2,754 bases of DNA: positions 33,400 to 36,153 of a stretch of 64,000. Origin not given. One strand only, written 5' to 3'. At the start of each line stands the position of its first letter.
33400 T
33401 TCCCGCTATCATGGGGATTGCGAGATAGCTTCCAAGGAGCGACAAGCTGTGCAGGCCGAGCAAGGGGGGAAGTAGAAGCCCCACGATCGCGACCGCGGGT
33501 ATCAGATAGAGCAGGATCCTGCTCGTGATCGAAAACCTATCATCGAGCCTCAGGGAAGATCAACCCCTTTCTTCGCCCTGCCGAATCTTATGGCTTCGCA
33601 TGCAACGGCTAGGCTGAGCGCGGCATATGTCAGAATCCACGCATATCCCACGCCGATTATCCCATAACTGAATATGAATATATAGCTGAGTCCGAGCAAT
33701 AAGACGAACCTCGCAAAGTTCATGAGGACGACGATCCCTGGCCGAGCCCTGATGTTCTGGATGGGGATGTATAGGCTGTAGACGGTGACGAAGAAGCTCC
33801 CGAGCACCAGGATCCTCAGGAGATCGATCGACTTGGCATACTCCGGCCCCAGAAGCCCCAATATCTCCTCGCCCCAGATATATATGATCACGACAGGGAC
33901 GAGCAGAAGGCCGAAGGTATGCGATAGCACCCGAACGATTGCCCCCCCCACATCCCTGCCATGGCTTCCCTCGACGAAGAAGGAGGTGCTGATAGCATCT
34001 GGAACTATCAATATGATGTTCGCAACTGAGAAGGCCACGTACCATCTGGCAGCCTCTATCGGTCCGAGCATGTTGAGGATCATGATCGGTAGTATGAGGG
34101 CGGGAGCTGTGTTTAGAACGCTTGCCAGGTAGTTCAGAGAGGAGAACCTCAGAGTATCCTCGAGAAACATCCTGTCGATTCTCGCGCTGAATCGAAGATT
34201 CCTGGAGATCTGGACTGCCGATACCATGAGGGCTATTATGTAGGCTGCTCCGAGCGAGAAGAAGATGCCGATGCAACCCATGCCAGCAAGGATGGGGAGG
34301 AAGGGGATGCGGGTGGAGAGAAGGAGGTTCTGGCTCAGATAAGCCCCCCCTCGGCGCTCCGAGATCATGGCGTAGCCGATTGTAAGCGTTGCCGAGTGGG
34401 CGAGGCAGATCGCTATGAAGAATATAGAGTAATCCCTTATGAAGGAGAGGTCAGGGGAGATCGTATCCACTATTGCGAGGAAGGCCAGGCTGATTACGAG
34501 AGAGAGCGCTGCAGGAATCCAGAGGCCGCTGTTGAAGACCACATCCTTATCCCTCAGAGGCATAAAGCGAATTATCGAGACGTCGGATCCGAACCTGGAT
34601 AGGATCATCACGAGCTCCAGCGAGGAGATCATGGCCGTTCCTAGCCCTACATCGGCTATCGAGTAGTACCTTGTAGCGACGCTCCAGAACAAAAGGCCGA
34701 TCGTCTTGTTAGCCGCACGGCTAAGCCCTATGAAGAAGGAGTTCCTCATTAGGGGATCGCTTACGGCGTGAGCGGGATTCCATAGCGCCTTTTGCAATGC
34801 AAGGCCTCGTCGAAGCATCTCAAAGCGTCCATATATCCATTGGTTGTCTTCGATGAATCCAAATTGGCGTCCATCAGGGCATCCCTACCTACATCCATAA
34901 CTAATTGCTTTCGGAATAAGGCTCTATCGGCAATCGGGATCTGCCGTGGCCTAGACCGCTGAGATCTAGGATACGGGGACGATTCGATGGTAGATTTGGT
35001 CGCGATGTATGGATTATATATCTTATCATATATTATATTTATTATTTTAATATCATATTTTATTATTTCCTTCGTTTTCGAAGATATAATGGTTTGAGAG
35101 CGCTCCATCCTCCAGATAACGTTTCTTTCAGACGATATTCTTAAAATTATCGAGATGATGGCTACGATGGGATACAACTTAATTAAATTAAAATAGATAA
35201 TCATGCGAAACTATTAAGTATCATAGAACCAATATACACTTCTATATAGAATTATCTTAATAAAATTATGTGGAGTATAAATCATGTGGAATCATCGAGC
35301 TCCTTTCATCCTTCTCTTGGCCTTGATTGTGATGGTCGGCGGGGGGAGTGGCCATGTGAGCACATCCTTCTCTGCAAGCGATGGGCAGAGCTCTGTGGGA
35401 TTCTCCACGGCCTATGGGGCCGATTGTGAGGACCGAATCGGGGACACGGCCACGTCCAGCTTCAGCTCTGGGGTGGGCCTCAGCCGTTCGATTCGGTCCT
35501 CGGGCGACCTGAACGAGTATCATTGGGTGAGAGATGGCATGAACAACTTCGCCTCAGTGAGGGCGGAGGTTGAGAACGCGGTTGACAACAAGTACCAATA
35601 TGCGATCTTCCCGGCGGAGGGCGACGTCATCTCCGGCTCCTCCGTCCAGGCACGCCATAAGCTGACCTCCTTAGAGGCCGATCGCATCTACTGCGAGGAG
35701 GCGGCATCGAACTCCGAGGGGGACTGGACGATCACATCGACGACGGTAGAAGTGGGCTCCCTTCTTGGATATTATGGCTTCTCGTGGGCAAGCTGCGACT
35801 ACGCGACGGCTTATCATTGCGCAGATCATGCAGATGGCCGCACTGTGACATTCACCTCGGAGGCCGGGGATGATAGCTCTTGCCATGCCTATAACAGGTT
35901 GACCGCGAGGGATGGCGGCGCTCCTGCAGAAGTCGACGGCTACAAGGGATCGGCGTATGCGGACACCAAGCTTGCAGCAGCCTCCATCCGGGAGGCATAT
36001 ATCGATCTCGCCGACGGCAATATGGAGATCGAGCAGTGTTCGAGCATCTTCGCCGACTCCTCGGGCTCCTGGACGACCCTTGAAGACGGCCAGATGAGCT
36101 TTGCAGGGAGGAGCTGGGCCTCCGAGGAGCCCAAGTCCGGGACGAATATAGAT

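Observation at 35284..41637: Three paralogous giant secreted proteins with conserved ends and divergent cores (flagellin-like architecture), family not recognised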

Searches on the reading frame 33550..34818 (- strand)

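Call 17: search_protein_families(library=pfam, proteins=[window:33550-34818:-], max_evalue=0.01)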
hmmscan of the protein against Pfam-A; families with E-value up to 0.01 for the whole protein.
window:33550-34818:- (422 aa): 1 family
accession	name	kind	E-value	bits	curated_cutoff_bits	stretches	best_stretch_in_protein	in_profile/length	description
PF01943.22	Polysacc_synt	-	0.00031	20.7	28.2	1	23-272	1-257/274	Polysaccharide biosynthesis protein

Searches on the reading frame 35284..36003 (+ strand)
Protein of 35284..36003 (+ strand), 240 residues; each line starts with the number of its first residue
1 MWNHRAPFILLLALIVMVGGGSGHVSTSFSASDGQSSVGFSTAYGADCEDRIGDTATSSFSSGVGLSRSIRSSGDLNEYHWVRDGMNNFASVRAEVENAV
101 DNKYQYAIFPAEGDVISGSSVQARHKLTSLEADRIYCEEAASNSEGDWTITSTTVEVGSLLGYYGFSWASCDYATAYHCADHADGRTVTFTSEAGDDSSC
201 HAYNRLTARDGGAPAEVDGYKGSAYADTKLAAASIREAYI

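Call 54: find_homologous_proteins(query=A4, max_evalue=0.00001)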
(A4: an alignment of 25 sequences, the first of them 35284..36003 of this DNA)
Query A4 (25 sequences) (240 aa, profile of the alignment): 19 proteins with E <= 0.00001 among 8000 candidates.
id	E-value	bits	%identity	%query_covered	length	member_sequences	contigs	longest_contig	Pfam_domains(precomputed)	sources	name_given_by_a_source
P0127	2.5e-61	225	30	79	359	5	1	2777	-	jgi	jgi:hypothetical protein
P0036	9.8e-61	223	26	78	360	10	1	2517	-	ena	-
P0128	3.3e-59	218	27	81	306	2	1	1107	-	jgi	jgi:hypothetical protein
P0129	5.8e-58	214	28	79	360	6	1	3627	-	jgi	jgi:hypothetical protein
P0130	1.8e-56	209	29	80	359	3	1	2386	-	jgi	-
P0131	8.5e-56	207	30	79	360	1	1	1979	-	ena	-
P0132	1.6e-55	206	23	42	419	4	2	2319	-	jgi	jgi:hypothetical protein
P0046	3.4e-55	205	26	76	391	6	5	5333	-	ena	-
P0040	8.6e-55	204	25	78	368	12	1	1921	-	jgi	-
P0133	9.2e-52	194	25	80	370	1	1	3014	-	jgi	jgi:hypothetical protein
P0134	6.9e-49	184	26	78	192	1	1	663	-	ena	-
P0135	6.2e-47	178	23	78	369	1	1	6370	-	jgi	jgi:hypothetical protein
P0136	1.4e-34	137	26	76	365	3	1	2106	-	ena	-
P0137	8.5e-34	135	30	37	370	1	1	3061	-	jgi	jgi:hypothetical protein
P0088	4.4e-33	133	31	54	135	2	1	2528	-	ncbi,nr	ncbi:MAG: hypothetical protein QG575_2164, partial [Euryarchaeota archaeon]|nr:hypothetical protein 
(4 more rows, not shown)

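Call 102: predict_structure(alignment_id=A4)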
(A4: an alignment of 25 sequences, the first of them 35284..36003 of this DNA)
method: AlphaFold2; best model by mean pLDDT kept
length: 240 residues; sequences in the alignment: 25
mean_pLDDT: 86.1   pTM: 0.80
mean pLDDT of the five models: 86.1, 84.9, 84.8, 84.2, 83.5
residues with pLDDT >= 90: 142; 70-90: 66; 50-70: 27; < 50: 5
segments of 3 or more residues with pLDDT < 50: 113-117
pLDDT, mean of each block of 10 residues (from residue 1): 73 70 66 74 67 76 76 93 91 97 92 55 97 98 97 98 97 97 97 91 93 89 96 86
secondary structure, 60 per line:
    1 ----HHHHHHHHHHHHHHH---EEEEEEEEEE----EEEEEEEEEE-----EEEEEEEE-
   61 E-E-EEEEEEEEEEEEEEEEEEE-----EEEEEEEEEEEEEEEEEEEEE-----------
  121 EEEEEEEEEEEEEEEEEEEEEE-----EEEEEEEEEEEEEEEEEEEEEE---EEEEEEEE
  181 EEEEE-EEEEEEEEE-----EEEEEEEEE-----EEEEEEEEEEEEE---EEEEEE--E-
elements in order: H5-19 E23-32 E37-46 E52-59 E65-83 E89-109 E121-142 E148-169 E173-185 E187-195 E201-209 E215-227 E231-236
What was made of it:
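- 35284..35352 (+): g771 signal peptide (aa 1-23; cleavage after G-S-G inferred from the family alignment). AF2 helix at residues 5-19 (call 102).
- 35353..36003 (+): g771 N-module (aa 24-240): three short strands (the invariant block) followed by long antiparallel hairpins. AF2 with 25 sequences gives pLDDT 86 and pTM 0.80 (call 102).
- On Archaeal SH (sheath-forming) proteins: AF2 shows long consecutive strands (call 102).
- AF2 gives pLDDT 86 and pTM 0.80 with long strands (call 102).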

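Call 105: fold_search(model_id=the predicted structure, library=pdb)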
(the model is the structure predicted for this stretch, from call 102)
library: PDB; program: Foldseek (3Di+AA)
matches with E <= 10: 479; with E <= 0.001: 0
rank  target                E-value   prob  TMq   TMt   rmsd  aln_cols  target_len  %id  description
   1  6h03_B                6.2e-02  0.03  0.08  0.04  38.1       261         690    9  OPEN CONFORMATION OF THE MEMBRANE ATTACK COMPLEX (released 2018-12-19)
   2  6g6u_A                7.2e-02  0.08  0.12  0.11  22.1       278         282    8  The dynamic nature of the VDAC1 channels in bilayers: human VDAC1 at 2.7 Angstrom resolution (released 2019-04-10)
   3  2qk7_B                9.1e-02  0.16  0.19  0.16  21.5       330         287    7  A covalent S-F heterodimer of staphylococcal gamma-hemolysin (released 2008-02-19)
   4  7nie_C                1.2e-01  0.13  0.16  0.14  20.1       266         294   10  putative glycerol kinase-like proteins anchored on an array of voltage dependent anion channels in the outer mitochond (released 2021-10-13)
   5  8b0f_D                1.3e-01  0.01  0.06  0.04  33.5       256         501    8  CryoEM structure of C5b8-CD59 (released 2023-02-22)
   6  6h04_B                1.4e-01  0.02  0.08  0.04  40.4       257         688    7  Closed conformation of the Membrane Attack Complex (released 2018-12-19)
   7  6h03_G                1.6e-01  0.02  0.07  0.04  42.0       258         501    9  OPEN CONFORMATION OF THE MEMBRANE ATTACK COMPLEX (released 2018-12-19)
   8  8gz7_B                1.8e-01  0.06  0.12  0.11  24.8       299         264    9  Octahedral supramolecular assembly of the bicomponent gamma-hemolysin octameric pore complexes from Staphylococcus aur (released 2023-03-22)
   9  4yhd_B                1.9e-01  0.06  0.14  0.12  22.0       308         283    8  Staphylococcal alpha-hemolysin H35A mutant monomer (released 2015-10-21)
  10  6i7s_G                2.0e-01  0.16  0.19  0.06  23.0       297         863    6  Microsomal triglyceride transfer protein (released 2019-08-21)
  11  7kuh                  2.0e-01  0.08  0.15  0.13  22.7       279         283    9  MicroED structure of mVDAC (released 2020-12-23)
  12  8b0f_B                2.2e-01  0.01  0.07  0.03  35.3       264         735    7  CryoEM structure of C5b8-CD59 (released 2023-02-22)
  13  4iyc_D                2.3e-01  0.07  0.15  0.14  24.8       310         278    8  Structure of the T244A mutant of the PANTON-VALENTINE LEUCOCIDIN component from STAPHYLOCOCCUS AUREUS (released 2014-01-29)
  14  3rfz_B                2.5e-01  0.09  0.17  0.08  21.2       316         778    9  Crystal structure of the FimD usher bound to its cognate FimC:FimH substrate (released 2011-06-01)
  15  9coo_A                2.6e-01  0.12  0.21  0.15  19.8       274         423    9  Nanobody 4 bound to Apolipoprotein B 100 (released 2024-12-25)
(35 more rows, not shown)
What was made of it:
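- The weak top Foldseek analogues are long-hairpin pore formers and barrels: the membrane attack complex, hemolysins and leukocidins, gasdermin, and VDAC (call 105).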

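Call 106: fold_search(model_id=the predicted structure, library=viral)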
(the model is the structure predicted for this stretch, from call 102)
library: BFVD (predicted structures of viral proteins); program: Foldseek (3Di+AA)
matches with E <= 10: 336; with E <= 0.001: 0
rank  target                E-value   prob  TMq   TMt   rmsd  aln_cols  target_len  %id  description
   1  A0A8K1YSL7            1.7e-02  0.90  0.22  0.12  20.0       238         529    8  Tail fiber protein (Fragment) [Klebsiella phage vB_Kpn-VAC111]
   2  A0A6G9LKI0            1.7e-02  0.87  0.26  0.11  10.5       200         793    8  (no name in the UniProt tables at hand)
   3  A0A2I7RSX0            2.3e-02  0.11  0.12  0.16  33.5       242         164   11  (no name in the UniProt tables at hand)
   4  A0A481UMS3            2.5e-02  0.25  0.19  0.15  19.2       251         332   10  (no name in the UniProt tables at hand)
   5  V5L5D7                7.2e-02  0.13  0.15  0.14  18.9       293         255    6  (no name in the UniProt tables at hand)
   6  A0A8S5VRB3            8.0e-02  0.11  0.12  0.15  39.7       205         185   12  (no name in the UniProt tables at hand)
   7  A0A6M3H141            1.1e-01  0.84  0.29  0.06  17.2       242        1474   10  (no name in the UniProt tables at hand)
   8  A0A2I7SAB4            1.2e-01  0.09  0.16  0.13  22.5       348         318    7  (no name in the UniProt tables at hand)
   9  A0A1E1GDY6            1.2e-01  0.05  0.12  0.09  25.8       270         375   12  (no name in the UniProt tables at hand)
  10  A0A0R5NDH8            1.4e-01  0.05  0.11  0.05  33.0       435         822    8  Membrane protein [Tenuivirus oryzabrevis]
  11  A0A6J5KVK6            1.5e-01  0.11  0.14  0.18  17.1       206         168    7  Uncharacterized protein [uncultured Caudovirales phage]
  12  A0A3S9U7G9            1.5e-01  0.06  0.14  0.04  30.4       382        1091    8  (no name in the UniProt tables at hand)
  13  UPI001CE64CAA         1.7e-01  0.13  0.18  0.09  17.0       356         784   10  (no name look-up for this kind of identifier)
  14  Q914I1                1.7e-01  0.12  0.16  0.17  19.4       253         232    8  Uncharacterized protein 51 [Sulfolobus islandicus filamentous virus (isolate Iceland/Hveragerdi)]
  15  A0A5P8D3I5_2          1.7e-01  0.10  0.18  0.08  23.6       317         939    9  (no name in the UniProt tables at hand)
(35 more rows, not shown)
